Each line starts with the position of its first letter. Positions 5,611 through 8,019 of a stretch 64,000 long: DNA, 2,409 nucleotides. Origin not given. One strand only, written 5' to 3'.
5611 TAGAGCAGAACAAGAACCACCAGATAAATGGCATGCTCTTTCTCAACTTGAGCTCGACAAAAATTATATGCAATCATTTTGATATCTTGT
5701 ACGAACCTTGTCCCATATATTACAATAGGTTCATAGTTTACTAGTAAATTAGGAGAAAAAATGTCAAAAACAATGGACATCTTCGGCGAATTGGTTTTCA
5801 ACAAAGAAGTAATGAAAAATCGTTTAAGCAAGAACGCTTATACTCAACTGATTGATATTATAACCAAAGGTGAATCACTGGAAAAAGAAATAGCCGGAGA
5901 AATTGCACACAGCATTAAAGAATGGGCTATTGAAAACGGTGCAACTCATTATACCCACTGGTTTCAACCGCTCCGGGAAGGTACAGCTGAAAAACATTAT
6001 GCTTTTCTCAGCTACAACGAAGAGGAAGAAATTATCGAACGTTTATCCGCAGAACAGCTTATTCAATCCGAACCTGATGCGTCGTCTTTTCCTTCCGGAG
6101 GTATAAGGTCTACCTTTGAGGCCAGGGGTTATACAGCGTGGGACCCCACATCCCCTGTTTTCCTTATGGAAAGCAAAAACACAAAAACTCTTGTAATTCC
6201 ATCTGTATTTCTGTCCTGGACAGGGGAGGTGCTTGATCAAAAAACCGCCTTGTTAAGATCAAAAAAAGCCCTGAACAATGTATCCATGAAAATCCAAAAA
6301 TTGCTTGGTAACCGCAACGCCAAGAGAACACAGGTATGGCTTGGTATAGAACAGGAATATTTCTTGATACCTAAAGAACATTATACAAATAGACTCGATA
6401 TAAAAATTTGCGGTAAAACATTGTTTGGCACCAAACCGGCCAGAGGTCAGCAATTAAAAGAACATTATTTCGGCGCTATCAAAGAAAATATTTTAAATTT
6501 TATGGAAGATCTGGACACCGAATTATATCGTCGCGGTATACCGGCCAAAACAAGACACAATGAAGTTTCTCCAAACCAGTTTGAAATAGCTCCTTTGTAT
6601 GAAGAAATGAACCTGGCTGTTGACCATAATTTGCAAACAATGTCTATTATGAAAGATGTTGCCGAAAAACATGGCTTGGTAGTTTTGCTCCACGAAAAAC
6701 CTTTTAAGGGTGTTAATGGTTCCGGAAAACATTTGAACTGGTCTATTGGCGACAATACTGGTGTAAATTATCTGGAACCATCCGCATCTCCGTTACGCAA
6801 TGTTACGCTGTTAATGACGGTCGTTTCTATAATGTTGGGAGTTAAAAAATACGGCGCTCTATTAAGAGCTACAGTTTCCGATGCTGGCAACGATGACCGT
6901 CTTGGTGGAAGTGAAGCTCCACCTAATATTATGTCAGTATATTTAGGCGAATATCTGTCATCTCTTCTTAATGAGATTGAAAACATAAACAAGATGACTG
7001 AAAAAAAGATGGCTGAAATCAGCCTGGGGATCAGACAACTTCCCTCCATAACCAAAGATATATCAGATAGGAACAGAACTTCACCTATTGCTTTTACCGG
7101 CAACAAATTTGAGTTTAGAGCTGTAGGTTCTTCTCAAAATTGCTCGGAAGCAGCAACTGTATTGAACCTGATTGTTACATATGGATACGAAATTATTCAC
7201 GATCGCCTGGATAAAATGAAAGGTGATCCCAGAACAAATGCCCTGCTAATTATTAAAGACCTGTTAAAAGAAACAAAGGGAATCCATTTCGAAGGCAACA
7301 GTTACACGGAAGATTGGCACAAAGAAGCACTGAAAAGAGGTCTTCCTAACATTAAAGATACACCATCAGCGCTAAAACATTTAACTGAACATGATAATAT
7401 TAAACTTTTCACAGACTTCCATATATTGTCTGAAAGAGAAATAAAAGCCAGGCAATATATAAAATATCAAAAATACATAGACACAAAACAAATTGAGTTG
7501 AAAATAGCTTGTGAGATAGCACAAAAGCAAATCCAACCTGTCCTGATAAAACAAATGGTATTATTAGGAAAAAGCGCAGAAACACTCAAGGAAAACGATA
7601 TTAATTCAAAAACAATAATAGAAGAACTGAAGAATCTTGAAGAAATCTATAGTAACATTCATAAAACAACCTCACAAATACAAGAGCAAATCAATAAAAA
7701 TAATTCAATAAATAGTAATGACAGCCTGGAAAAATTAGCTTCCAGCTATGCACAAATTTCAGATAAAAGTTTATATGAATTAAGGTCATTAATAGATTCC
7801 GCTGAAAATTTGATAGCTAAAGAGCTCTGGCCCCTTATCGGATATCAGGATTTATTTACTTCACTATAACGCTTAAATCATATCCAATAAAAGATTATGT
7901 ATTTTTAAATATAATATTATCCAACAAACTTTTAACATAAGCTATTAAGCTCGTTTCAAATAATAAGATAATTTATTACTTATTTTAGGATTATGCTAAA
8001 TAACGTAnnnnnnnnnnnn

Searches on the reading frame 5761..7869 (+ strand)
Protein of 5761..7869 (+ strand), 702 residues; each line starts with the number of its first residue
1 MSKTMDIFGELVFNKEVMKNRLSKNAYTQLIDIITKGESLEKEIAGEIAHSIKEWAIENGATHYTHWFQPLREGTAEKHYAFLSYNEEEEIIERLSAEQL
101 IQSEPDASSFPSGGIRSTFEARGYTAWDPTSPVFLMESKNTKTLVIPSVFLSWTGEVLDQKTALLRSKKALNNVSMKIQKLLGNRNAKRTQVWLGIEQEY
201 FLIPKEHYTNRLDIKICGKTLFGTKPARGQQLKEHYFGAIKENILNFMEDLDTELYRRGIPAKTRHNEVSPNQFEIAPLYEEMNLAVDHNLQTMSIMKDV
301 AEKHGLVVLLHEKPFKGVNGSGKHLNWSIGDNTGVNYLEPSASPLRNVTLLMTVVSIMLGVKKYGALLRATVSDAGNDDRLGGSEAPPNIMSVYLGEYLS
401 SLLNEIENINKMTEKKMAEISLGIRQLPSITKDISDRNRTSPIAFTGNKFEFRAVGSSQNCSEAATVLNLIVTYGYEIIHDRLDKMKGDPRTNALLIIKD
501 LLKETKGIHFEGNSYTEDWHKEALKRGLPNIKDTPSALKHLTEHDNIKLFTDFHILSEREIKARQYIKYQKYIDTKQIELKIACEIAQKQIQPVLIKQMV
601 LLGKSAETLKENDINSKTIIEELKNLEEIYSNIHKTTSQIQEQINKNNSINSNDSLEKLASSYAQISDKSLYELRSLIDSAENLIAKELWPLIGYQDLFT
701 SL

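Call 64: search_protein_families(library=pfam, proteins=[window:5761-7869:+], max_evalue=0.00001)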
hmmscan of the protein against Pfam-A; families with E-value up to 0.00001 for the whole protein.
window:5761-7869:+ (702 aa): 3 families
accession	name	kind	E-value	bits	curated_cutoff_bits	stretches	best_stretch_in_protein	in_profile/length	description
PF12437.13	GSIII_N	-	2.1e-71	239.2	25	1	6-167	3-160/160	Glutamine synthetase type III N terminal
PF18318.6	Gln-synt_C-ter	-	2.1e-32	111.8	22.7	1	497-609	5-117/118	Glutamine synthetase C-terminal domain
PF00120.29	Gln-synt_C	-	9.7e-19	68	24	1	186-340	16-166/344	Glutamine synthetase, catalytic domain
